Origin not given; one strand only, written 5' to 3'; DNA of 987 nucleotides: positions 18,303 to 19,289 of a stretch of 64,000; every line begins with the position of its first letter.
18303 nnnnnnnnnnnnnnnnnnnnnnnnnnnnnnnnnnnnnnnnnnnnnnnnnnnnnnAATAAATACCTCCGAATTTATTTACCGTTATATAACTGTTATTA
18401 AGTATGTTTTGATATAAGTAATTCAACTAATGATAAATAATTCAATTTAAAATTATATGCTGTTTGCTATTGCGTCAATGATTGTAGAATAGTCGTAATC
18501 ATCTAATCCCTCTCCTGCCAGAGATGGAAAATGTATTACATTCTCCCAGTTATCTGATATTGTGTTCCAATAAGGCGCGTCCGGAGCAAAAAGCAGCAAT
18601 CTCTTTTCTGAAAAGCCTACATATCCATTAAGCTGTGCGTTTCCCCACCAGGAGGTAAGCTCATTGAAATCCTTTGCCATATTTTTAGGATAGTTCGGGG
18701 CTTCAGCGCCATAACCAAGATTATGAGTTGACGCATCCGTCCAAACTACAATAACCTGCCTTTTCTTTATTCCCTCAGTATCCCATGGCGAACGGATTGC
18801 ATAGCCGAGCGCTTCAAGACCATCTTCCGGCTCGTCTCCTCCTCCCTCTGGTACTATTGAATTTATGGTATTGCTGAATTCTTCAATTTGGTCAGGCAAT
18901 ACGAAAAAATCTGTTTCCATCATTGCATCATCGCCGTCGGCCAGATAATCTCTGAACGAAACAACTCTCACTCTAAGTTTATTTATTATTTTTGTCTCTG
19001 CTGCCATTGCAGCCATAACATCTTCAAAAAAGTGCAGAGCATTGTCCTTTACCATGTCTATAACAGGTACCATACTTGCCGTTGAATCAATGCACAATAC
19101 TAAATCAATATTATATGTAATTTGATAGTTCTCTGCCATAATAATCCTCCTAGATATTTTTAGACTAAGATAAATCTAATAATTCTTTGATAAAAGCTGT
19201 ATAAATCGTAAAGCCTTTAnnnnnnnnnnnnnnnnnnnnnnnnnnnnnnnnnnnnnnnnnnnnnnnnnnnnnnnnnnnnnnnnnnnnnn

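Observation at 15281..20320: Cytoplasmic vWA / PP2C phosphatase / Ser-Thr kinase triad (TerY-P-like) flanked by zinc-ribbon membrane proteins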

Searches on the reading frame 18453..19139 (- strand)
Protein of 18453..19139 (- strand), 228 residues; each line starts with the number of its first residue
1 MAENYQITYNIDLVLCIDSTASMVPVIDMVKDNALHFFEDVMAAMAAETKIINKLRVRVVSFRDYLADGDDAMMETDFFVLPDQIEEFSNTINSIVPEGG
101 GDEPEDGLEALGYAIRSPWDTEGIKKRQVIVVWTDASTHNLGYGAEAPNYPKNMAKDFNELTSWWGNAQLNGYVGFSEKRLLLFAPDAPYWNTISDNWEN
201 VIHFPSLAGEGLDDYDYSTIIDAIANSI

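Call 3: search_protein_families(library=pfam, proteins=[window:18453-19139:-], max_evalue=0.1)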
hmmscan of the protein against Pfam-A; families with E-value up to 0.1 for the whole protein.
window:18453-19139:- (228 aa): 5 families
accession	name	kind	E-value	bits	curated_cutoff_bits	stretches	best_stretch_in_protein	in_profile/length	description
PF25106.1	VWA_4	-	7.4e-09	35.8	27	1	13-138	2-106/169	von Willebrand factor A domain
PF13519.12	VWA_2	-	0.00032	21.7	27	1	13-136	1-106/107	von Willebrand factor type A domain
PF00362.24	Integrin_beta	-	0.0094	16.1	24.8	0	81-144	89-153/248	Integrin beta chain VWA domain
PF00092.34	VWA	-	0.042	14.5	23.8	1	12-140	1-117/174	von Willebrand factor type A domain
PF22007.2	DUF6930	-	0.054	14.2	27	0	4-67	30-96/123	Domain of unknown function (DUF6930)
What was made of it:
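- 18453..19139 (-): Stand-alone cytoplasmic vWA domain protein (228 aa), integrin βI-like, with an intact MIDAS. VWA_4 at 35.8 bits (call 3).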

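Call 4: search_protein_families(library=padloc, proteins=[window:18453-19139:-], max_evalue=0.1)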
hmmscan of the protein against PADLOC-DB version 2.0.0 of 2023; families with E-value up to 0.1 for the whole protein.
window:18453-19139:- (228 aa): 0 families

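Call 5: search_protein_families(library=ncbifam, proteins=[window:18453-19139:-], max_evalue=0.1)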
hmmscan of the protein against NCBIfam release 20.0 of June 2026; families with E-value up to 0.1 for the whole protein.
window:18453-19139:- (228 aa): 0 families

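Call 10: find_homologous_proteins(query=window:18453-19139:-, max_evalue=0.001)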
Query window:18453-19139:- (228 aa): 1190 proteins with E <= 0.001 among 1490 candidates; the best 120 are listed.
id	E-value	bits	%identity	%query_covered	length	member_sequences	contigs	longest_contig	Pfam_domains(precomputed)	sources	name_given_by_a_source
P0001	2.8e-149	513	99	100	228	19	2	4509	PF25106.2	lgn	-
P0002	8.5e-131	453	84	100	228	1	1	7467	PF25106.2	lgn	-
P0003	1.6e-128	445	84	100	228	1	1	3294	PF25106.2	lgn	-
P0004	6.4e-128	443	84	100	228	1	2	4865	PF25106.2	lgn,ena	-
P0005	7.0e-122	423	81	100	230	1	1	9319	PF25106.2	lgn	-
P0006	3.6e-120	418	78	100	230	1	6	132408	PF25106.2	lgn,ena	-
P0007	1.3e-118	413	81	98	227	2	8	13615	PF25106.2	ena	-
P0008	1.9e-109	383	73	100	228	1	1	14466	PF25106.2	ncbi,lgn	-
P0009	8.3e-106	371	69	100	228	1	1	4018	PF25106.2,PF13519.13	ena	-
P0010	2.8e-105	369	68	100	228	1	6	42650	PF25106.2,PF13519.13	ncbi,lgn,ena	-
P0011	9.4e-105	367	69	100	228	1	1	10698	PF25106.2,PF13519.13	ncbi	-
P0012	2.1e-104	366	68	100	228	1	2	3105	PF25106.2,PF13519.13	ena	-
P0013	8.0e-104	364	67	100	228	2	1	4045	PF25106.2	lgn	-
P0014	1.6e-103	363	67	100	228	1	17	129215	PF25106.2,PF13519.13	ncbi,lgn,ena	-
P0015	2.6e-103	363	68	100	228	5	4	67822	PF00092.35,PF25106.2,PF13519.13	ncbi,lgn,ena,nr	ncbi:MAG: VWA domain-containing protein [Clostridia bacterium]|nr:VWA domain-containing protein [Clo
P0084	2.3e-96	340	64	100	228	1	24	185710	PF25106.2,PF13519.13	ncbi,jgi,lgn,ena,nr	ncbi:MAG: VWA domain-containing protein [Ruminococcaceae bacterium]|nr:VWA domain-containing protein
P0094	1.2e-95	338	62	100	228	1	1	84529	PF00362.25,PF25106.2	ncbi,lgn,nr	ncbi:MAG: VWA domain-containing protein [Lachnospiraceae bacterium]|nr:VWA domain-containing protein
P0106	8.8e-95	335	64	100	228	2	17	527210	PF00362.25,PF25106.2,PF13519.13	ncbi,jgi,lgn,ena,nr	ncbi:MAG: VWA domain-containing protein [Ruminococcaceae bacterium]|nr:VWA domain-containing protein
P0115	3.0e-94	333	63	100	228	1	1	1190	PF25106.2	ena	-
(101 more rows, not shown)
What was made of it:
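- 18453..19139 (-): 1190 homologues, the 120 listed 60-99% identical and almost all about 228 aa (call 10).
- On ArnA/ArnB-type switch: The listed homologues are about 228 aa (call 10).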

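Call 11: find_encoding_contigs(protein=P0084, flank=8000, max_places=3)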
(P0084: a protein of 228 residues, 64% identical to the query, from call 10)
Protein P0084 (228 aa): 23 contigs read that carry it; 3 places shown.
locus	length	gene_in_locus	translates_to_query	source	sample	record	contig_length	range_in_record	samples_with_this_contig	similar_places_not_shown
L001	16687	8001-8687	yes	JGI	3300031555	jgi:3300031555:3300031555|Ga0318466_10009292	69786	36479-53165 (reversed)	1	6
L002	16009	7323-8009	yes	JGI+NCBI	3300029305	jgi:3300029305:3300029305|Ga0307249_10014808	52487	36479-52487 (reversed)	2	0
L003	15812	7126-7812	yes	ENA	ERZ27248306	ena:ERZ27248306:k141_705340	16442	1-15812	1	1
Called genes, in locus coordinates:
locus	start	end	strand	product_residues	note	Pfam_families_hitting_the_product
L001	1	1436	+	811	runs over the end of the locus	-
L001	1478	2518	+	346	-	-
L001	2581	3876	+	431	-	PF02534:T4SS-DNA_transf, PF01935:DUF87 (weak), PF10412:TrwB_AAD_bind, PF12696:TraG-D_C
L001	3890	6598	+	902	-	-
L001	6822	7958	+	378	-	PF17032:Zn_ribbon_15 (faint), PF12773:DZR (weak), PF13240:Zn_Ribbon_1 (faint)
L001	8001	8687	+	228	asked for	PF13519:VWA_2 (weak), PF25106:VWA_4 (weak)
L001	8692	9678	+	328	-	PF13672:PP2C_2 (weak)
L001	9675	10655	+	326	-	PF00069:Pkinase, PF07714:PK_Tyr_Ser-Thr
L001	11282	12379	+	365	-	PF02350:Epimerase_2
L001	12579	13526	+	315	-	PF00056:Ldh_1_N, PF02866:Ldh_1_C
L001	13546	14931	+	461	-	PF00206:Lyase_1, PF10415:FumaraseC_C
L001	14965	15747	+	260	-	PF02754:CCG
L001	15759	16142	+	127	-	PF13484:Fer4_16 (faint), PF13183:Fer4_8, PF13237:Fer4_10, PF12838:Fer4_7 (weak), PF13187:Fer4_9, PF13534:Fer4_17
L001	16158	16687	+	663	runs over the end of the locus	PF01266:DAO (weak), PF12831:FAD_oxidored (weak), PF13450:NAD_binding_8, PF00037:Fer4 (weak), PF00037:Fer4, PF12837:Fer4_6 (weak), PF12838:Fer4_7, PF13187:Fer4_9 (weak), +7 more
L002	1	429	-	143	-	?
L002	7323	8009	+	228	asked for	PF13519:VWA_2 (weak), PF25106:VWA_4 (weak)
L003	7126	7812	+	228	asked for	PF13519:VWA_2 (weak), PF25106:VWA_4 (weak)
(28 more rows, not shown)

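Call 12: find_encoding_contigs(protein=P0094, flank=8000, max_places=2)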
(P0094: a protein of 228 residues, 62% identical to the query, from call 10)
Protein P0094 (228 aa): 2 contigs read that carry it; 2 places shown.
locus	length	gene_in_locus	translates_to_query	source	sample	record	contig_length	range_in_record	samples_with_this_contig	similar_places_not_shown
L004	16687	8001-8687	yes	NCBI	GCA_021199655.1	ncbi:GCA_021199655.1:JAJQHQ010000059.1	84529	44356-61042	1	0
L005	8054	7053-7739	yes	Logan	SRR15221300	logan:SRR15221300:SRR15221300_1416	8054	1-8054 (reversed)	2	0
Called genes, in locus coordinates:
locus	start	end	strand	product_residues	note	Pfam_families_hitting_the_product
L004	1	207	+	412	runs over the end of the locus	PF00266:Aminotran_5, PF01041:DegT_DnrJ_EryC1, PF01212:Beta_elim_lyase (weak), PF01053:Cys_Met_Meta_PP (weak)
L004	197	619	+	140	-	PF01592:NifU_N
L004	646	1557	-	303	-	PF00126:HTH_1, PF03466:LysR_substrate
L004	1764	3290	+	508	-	-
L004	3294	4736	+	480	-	-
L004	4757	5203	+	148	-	-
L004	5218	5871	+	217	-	-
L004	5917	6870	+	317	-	PF13672:PP2C_2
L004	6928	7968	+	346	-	-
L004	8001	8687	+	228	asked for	PF00362:Integrin_beta (faint), PF25106:VWA_4 (faint)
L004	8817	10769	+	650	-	PF16697:Yop-YscD_cpl (weak), PF00498:FHA, PF12799:LRR_4 (faint), PF23598:LRR_14, PF25019:LRR_R13L1-DRL21 (faint), PF13855:LRR_8 (faint)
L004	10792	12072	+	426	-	PF00498:FHA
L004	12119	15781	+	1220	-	PF07504:FTP (weak), PF13620:CarboxypepD_reg (weak)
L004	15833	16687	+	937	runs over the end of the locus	PF00082:Peptidase_S8, PF13715:CarbopepD_reg_2 (faint), PF13620:CarboxypepD_reg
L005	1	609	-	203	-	?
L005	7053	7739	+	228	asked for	PF00362:Integrin_beta (faint), PF25106:VWA_4 (faint)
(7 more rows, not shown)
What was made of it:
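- The Lachnospiraceae version adds FHA-domain membrane proteins right after the vWA (call 12), which implies pThr reading.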

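Call 13: find_encoding_contigs(protein=P0106, flank=8000, max_places=3)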
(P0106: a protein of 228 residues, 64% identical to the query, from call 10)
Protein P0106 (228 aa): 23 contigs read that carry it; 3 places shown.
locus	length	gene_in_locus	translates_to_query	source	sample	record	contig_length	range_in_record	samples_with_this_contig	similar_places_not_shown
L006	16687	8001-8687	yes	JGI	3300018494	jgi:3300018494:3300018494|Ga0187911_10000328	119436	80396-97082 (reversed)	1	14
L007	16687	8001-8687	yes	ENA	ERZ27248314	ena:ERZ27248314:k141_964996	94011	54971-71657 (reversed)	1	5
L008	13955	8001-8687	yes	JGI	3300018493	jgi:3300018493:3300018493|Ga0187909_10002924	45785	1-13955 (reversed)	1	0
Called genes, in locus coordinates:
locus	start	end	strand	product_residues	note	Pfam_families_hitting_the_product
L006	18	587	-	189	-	PF03729:DUF308 (weak)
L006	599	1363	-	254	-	PF02311:AraC_binding, PF07883:Cupin_2, PF12833:HTH_18, PF00165:HTH_AraC (weak)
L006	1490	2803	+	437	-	PF01261:AP_endonuc_2 (weak), PF27526:XylA2_C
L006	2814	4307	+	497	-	PF00370:FGGY_N, PF02782:FGGY_C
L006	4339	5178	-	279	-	PF12844:HTH_19 (weak), PF13443:HTH_26 (weak), PF13560:HTH_31 (weak), PF01381:HTH_3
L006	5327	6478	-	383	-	PF01408:GFO_IDH_MocA, PF21252:Glyco_hydro_109_C (weak)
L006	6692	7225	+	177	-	-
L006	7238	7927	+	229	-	-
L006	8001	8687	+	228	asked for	PF00362:Integrin_beta (faint), PF13519:VWA_2 (weak), PF25106:VWA_4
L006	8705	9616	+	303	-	-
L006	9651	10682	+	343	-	PF00069:Pkinase, PF07714:PK_Tyr_Ser-Thr, PF06293:Kdo (weak)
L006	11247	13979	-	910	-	-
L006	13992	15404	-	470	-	-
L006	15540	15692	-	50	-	-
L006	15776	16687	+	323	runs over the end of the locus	PF20511:PMI_typeI_cat, PF07883:Cupin_2 (faint), PF21621:MPI_cupin_dom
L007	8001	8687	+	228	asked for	PF00362:Integrin_beta (faint), PF13519:VWA_2 (weak), PF25106:VWA_4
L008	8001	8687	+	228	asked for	PF00362:Integrin_beta (faint), PF13519:VWA_2 (weak), PF25106:VWA_4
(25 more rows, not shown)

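Call 15: search_solved_structures(query=window:18453-19139:-, max_evalue=1)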
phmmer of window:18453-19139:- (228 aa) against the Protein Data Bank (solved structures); distinct sequences matched with E-value up to 1: 0.

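Call 19: find_related_loci(query=A1, collection=genome_contigs, flank=10000)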
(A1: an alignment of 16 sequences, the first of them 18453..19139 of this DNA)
Query A1 (228 aa) in genome_contigs; peptide patterns used: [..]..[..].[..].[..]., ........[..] (x = any residue, [..] = any of these).
338 stretches matched a pattern; 283 encode a relative of the query (tblastn E <= 1e-3); the best 80 are kept; 80 distinct loci.
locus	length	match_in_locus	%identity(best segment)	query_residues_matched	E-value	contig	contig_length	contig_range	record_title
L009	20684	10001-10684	96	1-228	2e-149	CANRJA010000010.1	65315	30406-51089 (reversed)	MAG: uncultured Clostridia bacterium isolate Lapin-024__bin85 genome assembly, contig: Lapin-024__NODE_507_length_65315_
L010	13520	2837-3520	73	1-228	4e-114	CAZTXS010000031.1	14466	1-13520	MAG TPA_asm: uncultured Ruminococcus sp. isolate SRP222994_co1_409 genome assembly, contig: NODE_8790_length_14466_cov_1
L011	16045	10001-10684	68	1-228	6e-110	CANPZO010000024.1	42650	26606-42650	MAG: uncultured Clostridia bacterium isolate Lapin-001__bin64 genome assembly, contig: Lapin-001__NODE_1182_length_42650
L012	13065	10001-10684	68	1-228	2e-108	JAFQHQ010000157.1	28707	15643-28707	MAG: Clostridia bacterium isolate RGIG1828 Goat_Cecum-5__c477181, whole genome shotgun sequence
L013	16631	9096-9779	67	1-228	1e-106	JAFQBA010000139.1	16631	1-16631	MAG: Clostridia bacterium isolate RGIG1656 Goat_Cecum-1__c778069, whole genome shotgun sequence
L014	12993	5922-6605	64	1-228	1e-104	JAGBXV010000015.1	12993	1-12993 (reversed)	MAG: Clostridia bacterium isolate RGIG9545 Yak_Colon-2__c114164, whole genome shotgun sequence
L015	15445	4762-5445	64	1-228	2e-104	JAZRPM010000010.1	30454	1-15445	MAG: Candidatus Ornithomonoglobus sp. isolate T1900045380_YK20190070.MAGScoT_cleanbin_000003 SGB_6881_k141_316244, whole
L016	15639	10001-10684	64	1-228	8e-104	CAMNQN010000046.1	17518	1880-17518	MAG: uncultured Lachnospiraceae bacterium isolate SRR19792994_bin.31_metawrap_v1.3_MAG genome assembly, contig: ERZ12290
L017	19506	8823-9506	64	1-228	7e-103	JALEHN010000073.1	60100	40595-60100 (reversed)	MAG: Clostridiales bacterium isolate SUG10 k141_9294012, whole genome shotgun sequence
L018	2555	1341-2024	64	1-228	8e-107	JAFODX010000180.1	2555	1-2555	MAG: Clostridia bacterium isolate RGIG379 Dairy_cattle_Colon-4__c1098411, whole genome shotgun sequence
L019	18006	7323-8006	64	1-228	4e-102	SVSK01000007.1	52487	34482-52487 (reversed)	MAG: Oscillospiraceae bacterium isolate SIG667 NODE_14808_length_52487_cov_7.162376, whole genome shotgun sequence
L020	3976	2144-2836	64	1-228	3e-103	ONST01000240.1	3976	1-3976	uncultured Clostridiales bacterium isolate RUG609 genome assembly, contig: k87_44731444, whole genome shotgun sequence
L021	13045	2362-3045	64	1-228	3e-102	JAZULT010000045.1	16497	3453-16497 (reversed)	MAG: Clostridia bacterium isolate T1900044904_TS20190370.MAGScoT_cleanbin_000021 SGB_3304_k141_1740325, whole genome sho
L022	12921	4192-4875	62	1-228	6e-102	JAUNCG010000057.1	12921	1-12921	MAG: Eubacteriales bacterium isolate S21M_St_13 NODE_507_length_12921_cov_27.739313, whole genome shotgun sequence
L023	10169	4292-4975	65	1-228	6e-102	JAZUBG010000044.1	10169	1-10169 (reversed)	MAG: Eubacteriales bacterium isolate T1900045317_YK20190006.MAGScoT_cleanbin_000084 SGB_6320_k141_574155, whole genome s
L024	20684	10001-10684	62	1-228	3e-101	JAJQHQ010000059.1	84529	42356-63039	MAG: Lachnospiraceae bacterium isolate U.6_1 NODE_39_length_84529_cov_17.992874, whole genome shotgun sequence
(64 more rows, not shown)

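Call 42: search_solved_structures(query=A1, max_evalue=1)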
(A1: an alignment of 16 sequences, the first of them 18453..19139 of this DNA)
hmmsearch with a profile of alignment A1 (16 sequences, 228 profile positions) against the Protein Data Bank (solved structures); distinct sequences matched with E-value up to 1: 9.
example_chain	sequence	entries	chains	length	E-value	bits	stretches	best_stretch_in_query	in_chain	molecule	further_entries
9ind_B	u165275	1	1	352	0.015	18.1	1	62-139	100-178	Integrin beta-8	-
8vsd_B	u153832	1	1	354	0.015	18.1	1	62-139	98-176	Integrin beta-8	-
8tcf_B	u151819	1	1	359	0.016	18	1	62-139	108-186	Integrin beta-8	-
6om2_B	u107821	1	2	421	0.025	17.4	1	62-139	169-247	Integrin beta-8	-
6om1_B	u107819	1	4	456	0.031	17.1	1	62-139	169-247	Integrin beta-8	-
7y1t_B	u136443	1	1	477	0.035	16.9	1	62-139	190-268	Integrin beta-8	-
6djp_B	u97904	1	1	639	0.066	16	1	62-139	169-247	Integrin beta-8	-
8vs6_B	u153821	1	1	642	0.067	16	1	62-139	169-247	Integrin beta-8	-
6uja_B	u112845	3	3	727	0.077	15.8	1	62-139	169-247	Integrin beta-8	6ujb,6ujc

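Call 47: predict_structure(alignment_id=A1)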
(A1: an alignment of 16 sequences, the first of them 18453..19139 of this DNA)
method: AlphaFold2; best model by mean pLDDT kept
length: 228 residues; sequences in the alignment: 16
mean_pLDDT: 90.1   pTM: 0.89
mean pLDDT of the five models: 90.1, 86.0, 85.7, 84.5, 81.9
residues with pLDDT >= 90: 152; 70-90: 67; 50-70: 7; < 50: 2
segments of 3 or more residues with pLDDT < 50: none
pLDDT, mean of each block of 10 residues (from residue 1): 67 95 89 93 90 93 90 94 96 89 89 95 89 93 90 92 92 91 95 95 84 80 89
secondary structure, 60 per line:
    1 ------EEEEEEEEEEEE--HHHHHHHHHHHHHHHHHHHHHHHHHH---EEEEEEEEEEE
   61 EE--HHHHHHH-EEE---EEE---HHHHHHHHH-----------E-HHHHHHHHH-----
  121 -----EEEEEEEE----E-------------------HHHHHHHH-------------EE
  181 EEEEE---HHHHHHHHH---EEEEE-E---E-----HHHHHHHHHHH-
elements in order: E7-18 H21-46 E50-62 H65-71 E73-75 E79-81 H85-93 H107-115 E126-133 H158-165 E179-185 H189-197 E201-205 H217-227
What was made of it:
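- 18453..19139 (-): AF2 pLDDT 90.1 (call 47).
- On ArnA/ArnB-type switch: The protein is a 228-aa single-domain model (call 47).
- The 228-aa vWA here lacks both (call 47).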

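Call 50: fold_search(model_id=the predicted structure, library=pdb)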
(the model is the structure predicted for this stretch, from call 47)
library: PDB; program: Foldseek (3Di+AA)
matches with E <= 10: 532; with E <= 0.001: 125
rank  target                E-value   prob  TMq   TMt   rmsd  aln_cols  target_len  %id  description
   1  4um8_B                7.2e-08  1.00  0.61  0.35   7.3       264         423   13  Crystal structure of alpha V beta 6 (released 2014-11-12)
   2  7cec_B                8.6e-08  1.00  0.59  0.34   6.0       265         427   15  Structure of alpha6beta1 integrin in complex with laminin-511 (released 2021-06-23)
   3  9p6s_B                3.4e-07  1.00  0.58  0.33   6.0       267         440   15  Cryo-EM structure of human integrin alpha5beta1 in complex with fibronectin (FN 7-10) (released 2026-03-25)
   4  4um8_D                5.2e-07  1.00  0.58  0.34   6.9       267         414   13  Crystal structure of alpha V beta 6 (released 2014-11-12)
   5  9t5z_B                5.8e-07  1.00  0.62  0.41   5.4       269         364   16  Cryo-EM structure of alphaM/beta2:MEM148-Fab headpiece complex (without alphaM I-domain) (released 2026-03-25)
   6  6om2_D                7.4e-07  1.00  0.60  0.43   4.9       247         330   14  Crystal structure of atypical integrin alphaV beta8 with proTGF-beta1 ligand peptide (released 2019-12-11)
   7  9ef2_B                9.5e-07  1.00  0.57  0.55   6.3       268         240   16  Cryo-EM structure of alpha5beta1 integrin in complex with NeoNectin candidate 2, open conformation (released 2025-06-18)
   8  7nwl_B                1.0e-06  1.00  0.61  0.34   5.7       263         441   16  Cryo-EM structure of human integrin alpha5beta1 (open form) in complex with fibronectin and TS2/16 Fv-clasp (released 2021-06-02)
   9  9iuj_B                1.0e-06  1.00  0.59  0.32   6.0       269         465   15  Integrin alpha-v beta-3 in complex with rhodostomin (released 2025-07-30)
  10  9ckv_B                1.0e-06  1.00  0.57  0.38   6.4       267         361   17  Cryo-EM structure of alpha5beta1 integrin in complex with NeoNectin (released 2024-07-17)
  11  8w30_B                1.1e-06  1.00  0.62  0.41   5.2       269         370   15  Crystal structure of alpha-V beta-1 integrin headpiece in complex with TR01225179 (released 2025-01-01)
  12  3vi4_B                1.1e-06  1.00  0.61  0.35   5.5       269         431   14  Crystal structure of alpha5beta1 integrin headpiece in complex with RGD peptide (released 2012-02-22)
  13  4um9_D                1.1e-06  1.00  0.59  0.32   5.6       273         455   14  Crystal structure of alpha V beta 6 with peptide (released 2014-11-12)
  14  4wk4_B                1.2e-06  1.00  0.63  0.36   5.2       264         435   16  Metal Ion and Ligand Binding of Integrin (released 2014-12-03)
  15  4wk0_B                1.3e-06  1.00  0.57  0.33   6.9       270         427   15  Metal Ion and Ligand Binding of Integrin (released 2014-12-03)
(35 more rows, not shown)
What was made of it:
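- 18453..19139 (-): The top 50 PDB fold hits are all integrin β chains (call 50).
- On TerY-P triad: The best Pfam model is VWA_4 and the closest fold is integrin βI (calls 3, 50).
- On Integrin βI-like vWA domains: The top 50 Foldseek PDB hits are integrin β chains (call 50).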
